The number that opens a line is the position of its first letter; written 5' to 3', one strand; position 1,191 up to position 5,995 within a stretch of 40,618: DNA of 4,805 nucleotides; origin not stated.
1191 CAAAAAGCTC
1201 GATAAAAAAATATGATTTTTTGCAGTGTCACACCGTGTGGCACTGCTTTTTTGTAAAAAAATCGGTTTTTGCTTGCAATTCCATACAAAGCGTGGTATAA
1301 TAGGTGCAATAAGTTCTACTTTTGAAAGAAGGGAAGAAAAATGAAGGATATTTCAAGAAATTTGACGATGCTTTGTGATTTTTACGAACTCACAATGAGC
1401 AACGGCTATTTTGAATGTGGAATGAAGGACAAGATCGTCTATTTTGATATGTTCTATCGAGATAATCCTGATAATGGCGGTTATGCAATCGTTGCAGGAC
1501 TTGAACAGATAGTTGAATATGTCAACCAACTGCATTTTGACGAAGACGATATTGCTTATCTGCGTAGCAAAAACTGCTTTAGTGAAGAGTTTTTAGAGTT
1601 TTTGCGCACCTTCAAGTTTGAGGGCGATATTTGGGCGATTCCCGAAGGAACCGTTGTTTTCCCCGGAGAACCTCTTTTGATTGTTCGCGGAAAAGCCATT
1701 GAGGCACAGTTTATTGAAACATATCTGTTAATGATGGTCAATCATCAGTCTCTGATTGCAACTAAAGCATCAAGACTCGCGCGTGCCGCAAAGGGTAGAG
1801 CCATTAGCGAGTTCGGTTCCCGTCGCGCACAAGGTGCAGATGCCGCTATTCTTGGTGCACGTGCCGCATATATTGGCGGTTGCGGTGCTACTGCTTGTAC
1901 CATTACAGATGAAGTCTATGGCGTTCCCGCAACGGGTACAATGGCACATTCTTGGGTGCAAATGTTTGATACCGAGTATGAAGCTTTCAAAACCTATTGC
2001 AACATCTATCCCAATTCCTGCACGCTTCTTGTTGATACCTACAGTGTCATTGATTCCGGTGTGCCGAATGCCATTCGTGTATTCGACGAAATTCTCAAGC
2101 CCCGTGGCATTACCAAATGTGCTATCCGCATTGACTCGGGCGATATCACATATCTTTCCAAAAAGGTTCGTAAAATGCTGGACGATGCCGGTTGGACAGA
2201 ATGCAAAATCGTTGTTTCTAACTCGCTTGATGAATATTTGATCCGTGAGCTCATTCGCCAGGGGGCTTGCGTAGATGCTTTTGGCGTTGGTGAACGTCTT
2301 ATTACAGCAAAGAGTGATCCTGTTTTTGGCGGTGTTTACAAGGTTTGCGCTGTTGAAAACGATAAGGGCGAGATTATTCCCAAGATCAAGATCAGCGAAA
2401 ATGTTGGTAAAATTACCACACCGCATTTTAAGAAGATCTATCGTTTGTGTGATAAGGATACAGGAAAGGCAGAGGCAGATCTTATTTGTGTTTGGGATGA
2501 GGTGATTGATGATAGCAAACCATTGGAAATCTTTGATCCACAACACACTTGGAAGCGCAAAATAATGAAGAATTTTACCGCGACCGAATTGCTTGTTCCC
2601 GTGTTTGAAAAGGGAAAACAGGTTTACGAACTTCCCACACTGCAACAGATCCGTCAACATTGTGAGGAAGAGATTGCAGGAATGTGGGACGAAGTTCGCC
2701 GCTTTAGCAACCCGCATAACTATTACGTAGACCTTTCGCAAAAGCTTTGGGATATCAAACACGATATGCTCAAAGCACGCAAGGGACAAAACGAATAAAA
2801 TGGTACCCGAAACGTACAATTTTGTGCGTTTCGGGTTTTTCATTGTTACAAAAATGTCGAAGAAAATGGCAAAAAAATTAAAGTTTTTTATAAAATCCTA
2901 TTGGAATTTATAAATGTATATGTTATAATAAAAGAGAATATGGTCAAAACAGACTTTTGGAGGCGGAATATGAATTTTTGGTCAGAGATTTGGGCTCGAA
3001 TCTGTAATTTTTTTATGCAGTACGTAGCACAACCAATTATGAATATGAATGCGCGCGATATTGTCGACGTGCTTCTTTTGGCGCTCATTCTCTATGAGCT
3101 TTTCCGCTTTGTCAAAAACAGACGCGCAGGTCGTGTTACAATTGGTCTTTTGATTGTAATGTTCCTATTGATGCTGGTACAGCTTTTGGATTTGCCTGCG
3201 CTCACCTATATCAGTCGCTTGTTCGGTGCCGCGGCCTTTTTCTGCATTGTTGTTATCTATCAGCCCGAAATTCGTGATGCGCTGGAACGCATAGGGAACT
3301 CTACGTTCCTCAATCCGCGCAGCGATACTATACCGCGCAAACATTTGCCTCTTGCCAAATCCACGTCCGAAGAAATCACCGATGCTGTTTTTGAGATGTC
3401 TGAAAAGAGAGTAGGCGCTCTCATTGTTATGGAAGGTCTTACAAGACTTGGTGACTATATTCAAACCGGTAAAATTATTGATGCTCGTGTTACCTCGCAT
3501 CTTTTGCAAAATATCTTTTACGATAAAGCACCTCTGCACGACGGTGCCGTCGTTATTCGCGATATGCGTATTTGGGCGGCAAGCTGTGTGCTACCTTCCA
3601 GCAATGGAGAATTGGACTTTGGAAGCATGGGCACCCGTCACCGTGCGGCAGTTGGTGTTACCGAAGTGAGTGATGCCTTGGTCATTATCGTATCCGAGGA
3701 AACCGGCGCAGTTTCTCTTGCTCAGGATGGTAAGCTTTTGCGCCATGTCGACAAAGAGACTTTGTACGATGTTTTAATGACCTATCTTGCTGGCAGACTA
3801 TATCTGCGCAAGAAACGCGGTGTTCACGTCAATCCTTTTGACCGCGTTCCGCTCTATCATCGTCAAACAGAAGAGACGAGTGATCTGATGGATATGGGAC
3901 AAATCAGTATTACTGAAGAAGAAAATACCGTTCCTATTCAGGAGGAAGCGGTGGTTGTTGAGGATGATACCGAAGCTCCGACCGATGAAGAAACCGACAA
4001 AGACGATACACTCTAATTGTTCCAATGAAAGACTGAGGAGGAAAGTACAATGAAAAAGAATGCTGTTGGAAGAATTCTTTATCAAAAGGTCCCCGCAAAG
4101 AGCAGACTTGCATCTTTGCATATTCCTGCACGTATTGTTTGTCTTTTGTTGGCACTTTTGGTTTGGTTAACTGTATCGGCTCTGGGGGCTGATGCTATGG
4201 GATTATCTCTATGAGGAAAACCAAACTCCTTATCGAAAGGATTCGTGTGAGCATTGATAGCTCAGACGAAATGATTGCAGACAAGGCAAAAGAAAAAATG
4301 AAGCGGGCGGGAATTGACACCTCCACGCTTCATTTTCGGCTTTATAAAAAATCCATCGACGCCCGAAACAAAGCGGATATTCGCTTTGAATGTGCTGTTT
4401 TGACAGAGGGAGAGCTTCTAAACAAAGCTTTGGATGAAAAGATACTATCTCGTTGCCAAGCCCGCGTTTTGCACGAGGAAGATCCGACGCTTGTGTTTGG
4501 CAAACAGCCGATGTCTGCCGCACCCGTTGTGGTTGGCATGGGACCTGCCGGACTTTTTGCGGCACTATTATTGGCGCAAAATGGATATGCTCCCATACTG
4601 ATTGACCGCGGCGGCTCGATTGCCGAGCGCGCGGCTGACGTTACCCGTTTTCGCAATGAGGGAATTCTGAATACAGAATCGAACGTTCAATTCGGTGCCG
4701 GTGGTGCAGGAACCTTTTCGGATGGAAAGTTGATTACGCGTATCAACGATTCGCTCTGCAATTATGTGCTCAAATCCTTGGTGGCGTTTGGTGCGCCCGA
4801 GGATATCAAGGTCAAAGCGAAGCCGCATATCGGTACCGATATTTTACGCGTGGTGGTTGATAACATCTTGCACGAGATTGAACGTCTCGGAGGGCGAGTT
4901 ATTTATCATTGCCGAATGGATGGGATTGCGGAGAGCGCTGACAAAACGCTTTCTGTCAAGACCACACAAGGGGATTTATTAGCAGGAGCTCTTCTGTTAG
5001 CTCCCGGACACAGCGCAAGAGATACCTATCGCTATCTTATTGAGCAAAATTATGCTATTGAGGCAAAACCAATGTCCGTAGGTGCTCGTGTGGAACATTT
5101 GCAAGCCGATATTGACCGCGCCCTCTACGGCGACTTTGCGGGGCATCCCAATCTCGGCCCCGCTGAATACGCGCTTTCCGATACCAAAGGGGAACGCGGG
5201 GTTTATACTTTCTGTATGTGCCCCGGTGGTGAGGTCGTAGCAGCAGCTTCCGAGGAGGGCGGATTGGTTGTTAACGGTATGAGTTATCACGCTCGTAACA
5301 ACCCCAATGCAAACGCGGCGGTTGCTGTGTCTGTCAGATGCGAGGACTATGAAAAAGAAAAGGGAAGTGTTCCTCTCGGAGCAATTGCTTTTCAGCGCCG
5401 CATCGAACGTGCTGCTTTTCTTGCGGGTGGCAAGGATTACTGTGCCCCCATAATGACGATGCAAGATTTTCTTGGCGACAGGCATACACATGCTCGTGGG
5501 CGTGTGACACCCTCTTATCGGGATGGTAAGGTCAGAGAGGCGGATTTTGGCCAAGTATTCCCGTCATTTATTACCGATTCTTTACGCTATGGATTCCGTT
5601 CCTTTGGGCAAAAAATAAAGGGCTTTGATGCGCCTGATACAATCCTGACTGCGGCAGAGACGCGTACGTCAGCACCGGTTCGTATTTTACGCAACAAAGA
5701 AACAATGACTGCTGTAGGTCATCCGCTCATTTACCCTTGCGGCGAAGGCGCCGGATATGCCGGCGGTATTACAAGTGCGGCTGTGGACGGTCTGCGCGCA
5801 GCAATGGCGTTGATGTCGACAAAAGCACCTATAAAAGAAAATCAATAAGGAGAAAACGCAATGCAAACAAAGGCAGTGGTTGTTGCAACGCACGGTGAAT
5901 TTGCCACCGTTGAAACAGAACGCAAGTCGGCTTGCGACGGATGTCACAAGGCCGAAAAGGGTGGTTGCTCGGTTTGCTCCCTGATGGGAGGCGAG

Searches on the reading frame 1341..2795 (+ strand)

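Call 94: search_protein_families(library=pfam, proteins=[window:1341-2795:+], max_evalue=0.00001)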
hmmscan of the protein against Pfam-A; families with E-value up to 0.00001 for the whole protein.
window:1341-2795:+ (485 aa): 3 families
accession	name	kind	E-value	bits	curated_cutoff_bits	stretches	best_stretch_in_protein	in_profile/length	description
PF17956.6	NAPRTase_C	-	4.5e-39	133.8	23.3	1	364-473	2-111/111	Nicotinate phosphoribosyltransferase C-terminal domain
PF17767.7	NAPRTase_N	-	5.6e-39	133.8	32.6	1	10-134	1-125/125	Nicotinate phosphoribosyltransferase (NAPRTase) N-terminal domain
PF02749.22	QRPTase_N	-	1.3e-06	29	27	0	82-137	30-82/82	Quinolinate phosphoribosyl transferase, N-terminal domain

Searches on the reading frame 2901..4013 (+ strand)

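Call 94: search_protein_families(library=pfam, proteins=[window:2901-4013:+], max_evalue=0.00001)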
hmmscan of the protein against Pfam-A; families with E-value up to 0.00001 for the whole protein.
window:2901-4013:+ (371 aa): 2 families
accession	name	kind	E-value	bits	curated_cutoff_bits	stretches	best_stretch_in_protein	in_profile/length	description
PF02457.21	DAC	-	3.1e-41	140.1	27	1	161-279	2-119/119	DisA bacterial checkpoint controller nucleotide-binding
PF19293.4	CdaA_N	-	6.4e-10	39.5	23.8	1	47-124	3-81/81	CdaA N-terminal transmembrane domain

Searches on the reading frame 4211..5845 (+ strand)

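Call 94: search_protein_families(library=pfam, proteins=[window:4211-5845:+], max_evalue=0.00001)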
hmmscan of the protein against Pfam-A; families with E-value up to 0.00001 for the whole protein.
window:4211-5845:+ (545 aa): 3 families
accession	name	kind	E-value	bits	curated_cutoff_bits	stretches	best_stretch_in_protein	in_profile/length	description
PF21688.3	FAD-depend_C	-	1.2e-68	231.6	27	1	287-486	1-197/197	FAD-dependent protein, C-terminal domain-like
PF03486.20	HI0933_like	-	6.5e-07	29.5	50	1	106-267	4-164/244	HI0933-like protein Rossmann domain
PF01266.30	DAO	-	8e-07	29.3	27.9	0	106-139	3-36/353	FAD dependent oxidoreductase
